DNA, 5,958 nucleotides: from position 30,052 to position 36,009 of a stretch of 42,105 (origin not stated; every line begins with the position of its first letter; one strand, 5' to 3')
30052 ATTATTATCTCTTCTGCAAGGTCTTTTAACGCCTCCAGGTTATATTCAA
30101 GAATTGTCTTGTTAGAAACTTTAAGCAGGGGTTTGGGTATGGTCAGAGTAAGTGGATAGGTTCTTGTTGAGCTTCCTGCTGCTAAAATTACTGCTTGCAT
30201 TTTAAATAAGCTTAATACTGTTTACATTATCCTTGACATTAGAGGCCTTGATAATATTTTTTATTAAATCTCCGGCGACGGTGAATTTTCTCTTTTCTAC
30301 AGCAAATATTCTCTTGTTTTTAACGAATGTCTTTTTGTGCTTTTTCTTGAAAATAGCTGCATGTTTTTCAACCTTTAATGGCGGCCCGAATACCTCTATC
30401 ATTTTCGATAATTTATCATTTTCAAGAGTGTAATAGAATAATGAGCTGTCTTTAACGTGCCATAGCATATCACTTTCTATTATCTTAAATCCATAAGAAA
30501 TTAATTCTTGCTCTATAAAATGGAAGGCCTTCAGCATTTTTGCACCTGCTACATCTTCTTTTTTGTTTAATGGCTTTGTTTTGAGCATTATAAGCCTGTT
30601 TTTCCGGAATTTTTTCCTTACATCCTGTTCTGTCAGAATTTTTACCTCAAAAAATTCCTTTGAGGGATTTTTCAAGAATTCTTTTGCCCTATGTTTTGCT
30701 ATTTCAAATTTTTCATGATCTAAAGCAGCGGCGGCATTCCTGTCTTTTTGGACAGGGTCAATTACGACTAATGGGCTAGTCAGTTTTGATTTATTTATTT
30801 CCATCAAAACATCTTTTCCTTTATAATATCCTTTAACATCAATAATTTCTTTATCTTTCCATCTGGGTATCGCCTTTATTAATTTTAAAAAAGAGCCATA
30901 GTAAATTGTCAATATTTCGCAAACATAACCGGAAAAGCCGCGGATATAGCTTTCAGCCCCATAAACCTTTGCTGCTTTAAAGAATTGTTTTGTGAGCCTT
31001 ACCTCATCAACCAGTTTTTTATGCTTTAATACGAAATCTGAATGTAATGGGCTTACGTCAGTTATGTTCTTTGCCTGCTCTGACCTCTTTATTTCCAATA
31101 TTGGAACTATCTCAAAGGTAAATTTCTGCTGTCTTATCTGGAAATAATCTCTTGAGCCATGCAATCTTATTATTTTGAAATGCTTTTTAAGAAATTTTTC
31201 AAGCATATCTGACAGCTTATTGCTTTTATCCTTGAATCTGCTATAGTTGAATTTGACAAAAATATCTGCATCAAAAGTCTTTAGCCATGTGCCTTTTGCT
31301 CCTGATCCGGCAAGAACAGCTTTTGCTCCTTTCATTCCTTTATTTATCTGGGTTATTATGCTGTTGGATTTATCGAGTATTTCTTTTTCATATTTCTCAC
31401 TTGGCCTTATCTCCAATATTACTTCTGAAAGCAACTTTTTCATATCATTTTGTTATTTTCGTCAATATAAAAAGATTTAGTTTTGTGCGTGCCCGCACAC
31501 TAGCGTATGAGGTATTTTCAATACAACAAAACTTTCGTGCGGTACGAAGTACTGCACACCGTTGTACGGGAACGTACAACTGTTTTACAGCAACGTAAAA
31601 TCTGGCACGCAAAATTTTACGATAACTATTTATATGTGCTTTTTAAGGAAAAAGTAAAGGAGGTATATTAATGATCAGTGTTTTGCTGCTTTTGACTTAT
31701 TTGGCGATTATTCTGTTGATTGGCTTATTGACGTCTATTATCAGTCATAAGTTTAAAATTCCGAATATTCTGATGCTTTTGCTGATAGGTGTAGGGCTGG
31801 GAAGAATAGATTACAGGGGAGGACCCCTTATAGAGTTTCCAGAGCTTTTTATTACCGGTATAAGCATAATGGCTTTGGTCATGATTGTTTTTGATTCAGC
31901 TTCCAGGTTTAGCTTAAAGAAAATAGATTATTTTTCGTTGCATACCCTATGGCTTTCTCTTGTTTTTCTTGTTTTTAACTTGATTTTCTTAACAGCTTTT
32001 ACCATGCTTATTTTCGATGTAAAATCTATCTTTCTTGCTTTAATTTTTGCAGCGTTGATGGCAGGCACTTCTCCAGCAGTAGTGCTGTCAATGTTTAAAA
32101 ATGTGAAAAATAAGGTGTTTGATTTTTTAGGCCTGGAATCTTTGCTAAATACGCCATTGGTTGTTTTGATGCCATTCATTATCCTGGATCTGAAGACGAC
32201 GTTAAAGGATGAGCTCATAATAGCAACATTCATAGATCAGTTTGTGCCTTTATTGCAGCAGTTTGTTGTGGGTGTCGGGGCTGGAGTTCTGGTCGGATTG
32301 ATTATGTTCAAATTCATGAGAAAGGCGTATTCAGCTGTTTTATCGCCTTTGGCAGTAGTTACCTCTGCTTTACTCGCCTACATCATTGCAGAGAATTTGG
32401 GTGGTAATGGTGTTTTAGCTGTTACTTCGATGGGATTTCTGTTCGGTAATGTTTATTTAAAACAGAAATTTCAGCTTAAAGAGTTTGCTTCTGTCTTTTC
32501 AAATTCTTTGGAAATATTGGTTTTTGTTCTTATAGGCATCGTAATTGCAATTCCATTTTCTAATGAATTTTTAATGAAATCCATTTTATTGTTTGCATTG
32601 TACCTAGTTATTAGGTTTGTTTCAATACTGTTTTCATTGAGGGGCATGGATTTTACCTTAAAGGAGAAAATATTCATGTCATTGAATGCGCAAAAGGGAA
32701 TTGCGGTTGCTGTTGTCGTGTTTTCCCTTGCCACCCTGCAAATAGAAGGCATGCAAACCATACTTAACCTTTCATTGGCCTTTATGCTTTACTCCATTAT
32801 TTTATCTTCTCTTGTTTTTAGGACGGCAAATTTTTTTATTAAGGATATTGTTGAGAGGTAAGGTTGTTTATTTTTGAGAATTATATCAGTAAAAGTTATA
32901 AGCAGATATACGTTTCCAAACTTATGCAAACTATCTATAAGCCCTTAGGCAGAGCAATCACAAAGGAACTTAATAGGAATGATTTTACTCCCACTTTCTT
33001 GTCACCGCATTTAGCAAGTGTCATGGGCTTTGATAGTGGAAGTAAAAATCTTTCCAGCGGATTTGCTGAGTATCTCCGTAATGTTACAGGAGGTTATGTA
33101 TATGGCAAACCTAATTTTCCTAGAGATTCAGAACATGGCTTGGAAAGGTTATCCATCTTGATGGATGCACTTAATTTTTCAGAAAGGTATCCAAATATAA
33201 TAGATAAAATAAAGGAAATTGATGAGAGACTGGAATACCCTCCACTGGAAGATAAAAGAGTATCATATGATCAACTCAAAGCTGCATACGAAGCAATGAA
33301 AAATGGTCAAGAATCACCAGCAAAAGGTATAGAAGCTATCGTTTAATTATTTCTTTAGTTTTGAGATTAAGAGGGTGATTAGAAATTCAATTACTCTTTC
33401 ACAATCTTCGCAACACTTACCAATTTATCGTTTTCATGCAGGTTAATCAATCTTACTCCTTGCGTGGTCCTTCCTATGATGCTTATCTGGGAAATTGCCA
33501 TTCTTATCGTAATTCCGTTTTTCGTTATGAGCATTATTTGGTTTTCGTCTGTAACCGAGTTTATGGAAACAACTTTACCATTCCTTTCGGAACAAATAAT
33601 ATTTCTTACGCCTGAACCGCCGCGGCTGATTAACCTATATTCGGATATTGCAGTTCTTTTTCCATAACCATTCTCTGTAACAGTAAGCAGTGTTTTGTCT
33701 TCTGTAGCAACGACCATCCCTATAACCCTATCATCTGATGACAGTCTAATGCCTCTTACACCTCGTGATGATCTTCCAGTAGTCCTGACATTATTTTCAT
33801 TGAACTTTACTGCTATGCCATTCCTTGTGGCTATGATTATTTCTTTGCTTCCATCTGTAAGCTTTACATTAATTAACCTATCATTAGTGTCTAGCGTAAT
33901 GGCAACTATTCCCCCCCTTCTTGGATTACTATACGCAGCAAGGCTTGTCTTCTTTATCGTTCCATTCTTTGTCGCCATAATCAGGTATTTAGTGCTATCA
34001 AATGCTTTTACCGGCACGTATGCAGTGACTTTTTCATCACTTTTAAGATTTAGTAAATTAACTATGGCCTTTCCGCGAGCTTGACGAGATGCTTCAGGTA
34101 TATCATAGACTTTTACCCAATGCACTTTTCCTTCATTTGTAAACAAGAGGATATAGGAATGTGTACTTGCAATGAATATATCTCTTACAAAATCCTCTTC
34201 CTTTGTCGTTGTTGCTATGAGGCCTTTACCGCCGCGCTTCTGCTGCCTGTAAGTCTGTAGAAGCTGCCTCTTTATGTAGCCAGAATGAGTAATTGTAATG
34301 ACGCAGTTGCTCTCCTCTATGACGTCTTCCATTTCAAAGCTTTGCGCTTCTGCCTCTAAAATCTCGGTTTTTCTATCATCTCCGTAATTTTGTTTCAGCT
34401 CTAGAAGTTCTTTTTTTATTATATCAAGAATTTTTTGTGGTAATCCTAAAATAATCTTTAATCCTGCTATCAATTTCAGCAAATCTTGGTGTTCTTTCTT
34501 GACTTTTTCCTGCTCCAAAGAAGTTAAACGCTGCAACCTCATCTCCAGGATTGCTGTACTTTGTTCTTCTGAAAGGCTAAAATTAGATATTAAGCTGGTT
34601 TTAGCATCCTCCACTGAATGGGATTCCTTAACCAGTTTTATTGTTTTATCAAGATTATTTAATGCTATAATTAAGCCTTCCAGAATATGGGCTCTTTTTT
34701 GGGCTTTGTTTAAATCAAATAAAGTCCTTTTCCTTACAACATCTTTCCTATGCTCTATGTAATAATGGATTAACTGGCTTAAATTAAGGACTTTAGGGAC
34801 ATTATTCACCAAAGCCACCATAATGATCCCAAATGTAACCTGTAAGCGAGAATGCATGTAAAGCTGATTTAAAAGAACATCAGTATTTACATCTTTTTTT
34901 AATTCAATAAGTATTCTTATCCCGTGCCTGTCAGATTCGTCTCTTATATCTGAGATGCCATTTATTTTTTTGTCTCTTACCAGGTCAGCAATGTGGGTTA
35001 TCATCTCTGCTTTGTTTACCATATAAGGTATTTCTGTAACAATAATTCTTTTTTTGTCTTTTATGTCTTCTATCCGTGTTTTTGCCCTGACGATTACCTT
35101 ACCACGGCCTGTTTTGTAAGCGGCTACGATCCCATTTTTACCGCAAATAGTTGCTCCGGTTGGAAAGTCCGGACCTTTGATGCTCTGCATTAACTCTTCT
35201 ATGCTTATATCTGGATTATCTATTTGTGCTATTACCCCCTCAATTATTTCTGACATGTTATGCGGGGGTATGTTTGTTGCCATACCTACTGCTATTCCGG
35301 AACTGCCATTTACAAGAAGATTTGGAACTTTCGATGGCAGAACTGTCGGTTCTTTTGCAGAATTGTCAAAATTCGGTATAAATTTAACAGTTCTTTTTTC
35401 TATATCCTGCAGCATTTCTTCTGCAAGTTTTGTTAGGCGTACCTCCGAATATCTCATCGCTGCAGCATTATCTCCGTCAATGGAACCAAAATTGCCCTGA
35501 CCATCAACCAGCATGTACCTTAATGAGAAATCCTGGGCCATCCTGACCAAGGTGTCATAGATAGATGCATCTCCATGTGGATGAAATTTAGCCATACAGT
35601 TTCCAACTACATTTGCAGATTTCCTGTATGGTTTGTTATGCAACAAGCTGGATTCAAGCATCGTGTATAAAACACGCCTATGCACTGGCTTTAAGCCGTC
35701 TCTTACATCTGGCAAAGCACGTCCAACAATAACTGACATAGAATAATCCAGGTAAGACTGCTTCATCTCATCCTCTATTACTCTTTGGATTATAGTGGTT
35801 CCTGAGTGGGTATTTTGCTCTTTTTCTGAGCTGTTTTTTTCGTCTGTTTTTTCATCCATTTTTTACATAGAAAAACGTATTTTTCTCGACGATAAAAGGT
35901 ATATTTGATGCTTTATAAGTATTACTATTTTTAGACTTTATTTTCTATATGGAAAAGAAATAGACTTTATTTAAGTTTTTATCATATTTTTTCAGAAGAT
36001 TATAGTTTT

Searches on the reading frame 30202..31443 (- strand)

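Call 71: search_protein_families(library=pfam, proteins=[window:30202-31443:-], max_evalue=0.001)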
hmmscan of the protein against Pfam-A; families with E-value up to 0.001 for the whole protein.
window:30202-31443:- (413 aa): 5 families
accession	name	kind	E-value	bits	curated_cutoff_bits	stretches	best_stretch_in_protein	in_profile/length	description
PF09249.16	tRNA_NucTransf2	-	1.7e-37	128.6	27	1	146-266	1-113/113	tRNA nucleotidyltransferase, second domain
PF21133.2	CAA_C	-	3.8e-12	46.5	22.2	1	296-400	17-122/144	CCA-adding enzyme, C-terminal domain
PF18144.7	SMODS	-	5.6e-07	30.4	26.5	1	5-120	7-135/164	Second Messenger Oligonucleotide or Dinucleotide Synthetase domain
PF01909.29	NTP_transf_2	-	3.7e-06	27.7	21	1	34-91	12-71/93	Nucleotidyltransferase domain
PF18765.7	Polbeta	-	0.00077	20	26.9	0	29-100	3-75/93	Polymerase beta, Nucleotidyltransferase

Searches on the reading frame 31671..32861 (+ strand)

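Call 71: search_protein_families(library=pfam, proteins=[window:31671-32861:+], max_evalue=0.001)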
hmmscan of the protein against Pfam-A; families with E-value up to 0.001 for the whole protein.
window:31671-32861:+ (396 aa): 1 family
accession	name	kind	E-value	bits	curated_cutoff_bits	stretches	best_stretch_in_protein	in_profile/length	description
PF00999.27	Na_H_Exchanger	-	1.2e-29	103.8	26.2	1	15-383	4-369/375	Sodium/hydrogen exchanger, transmembrane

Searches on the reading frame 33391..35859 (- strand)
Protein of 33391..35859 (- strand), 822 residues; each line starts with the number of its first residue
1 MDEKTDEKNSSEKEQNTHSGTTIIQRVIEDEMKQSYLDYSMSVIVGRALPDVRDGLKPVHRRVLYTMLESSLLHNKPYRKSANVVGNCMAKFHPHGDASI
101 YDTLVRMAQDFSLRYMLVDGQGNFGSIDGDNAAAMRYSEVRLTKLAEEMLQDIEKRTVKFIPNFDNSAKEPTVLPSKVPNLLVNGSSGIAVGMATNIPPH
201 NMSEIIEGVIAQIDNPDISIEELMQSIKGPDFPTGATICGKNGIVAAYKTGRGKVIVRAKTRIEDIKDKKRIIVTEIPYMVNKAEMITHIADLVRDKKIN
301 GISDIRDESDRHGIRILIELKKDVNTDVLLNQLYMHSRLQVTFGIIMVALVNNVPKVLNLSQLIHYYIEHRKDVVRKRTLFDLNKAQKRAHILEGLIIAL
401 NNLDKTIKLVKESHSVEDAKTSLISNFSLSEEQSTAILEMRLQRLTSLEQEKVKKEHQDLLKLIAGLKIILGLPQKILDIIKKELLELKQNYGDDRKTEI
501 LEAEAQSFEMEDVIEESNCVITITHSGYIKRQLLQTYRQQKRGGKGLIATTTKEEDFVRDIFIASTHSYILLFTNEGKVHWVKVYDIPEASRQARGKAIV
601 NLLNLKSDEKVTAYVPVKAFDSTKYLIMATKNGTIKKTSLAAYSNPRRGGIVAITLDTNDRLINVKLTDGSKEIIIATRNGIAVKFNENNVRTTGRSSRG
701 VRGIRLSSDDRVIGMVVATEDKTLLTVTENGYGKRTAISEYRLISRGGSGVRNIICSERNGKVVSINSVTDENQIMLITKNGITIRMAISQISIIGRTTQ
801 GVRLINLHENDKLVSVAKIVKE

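Call 71: search_protein_families(library=pfam, proteins=[window:33391-35859:-], max_evalue=0.001)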
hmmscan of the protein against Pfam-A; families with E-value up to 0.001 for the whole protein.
window:33391-35859:- (822 aa): 3 families
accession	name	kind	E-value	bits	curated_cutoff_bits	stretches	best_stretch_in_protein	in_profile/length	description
PF00521.26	DNA_topoisoIV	-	7.2e-165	549.5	31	1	47-485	1-431/432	DNA gyrase/topoisomerase IV, subunit A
PF03989.18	DNA_gyraseA_C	-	1.2e-71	236.4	27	6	774-818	2-46/48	DNA gyrase C-terminal domain, beta-propeller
PF04762.18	Beta-prop_ELP1_1st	-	0.00018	21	26.8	0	757-817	71-137/359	ELP1 first N-terminal beta-propeller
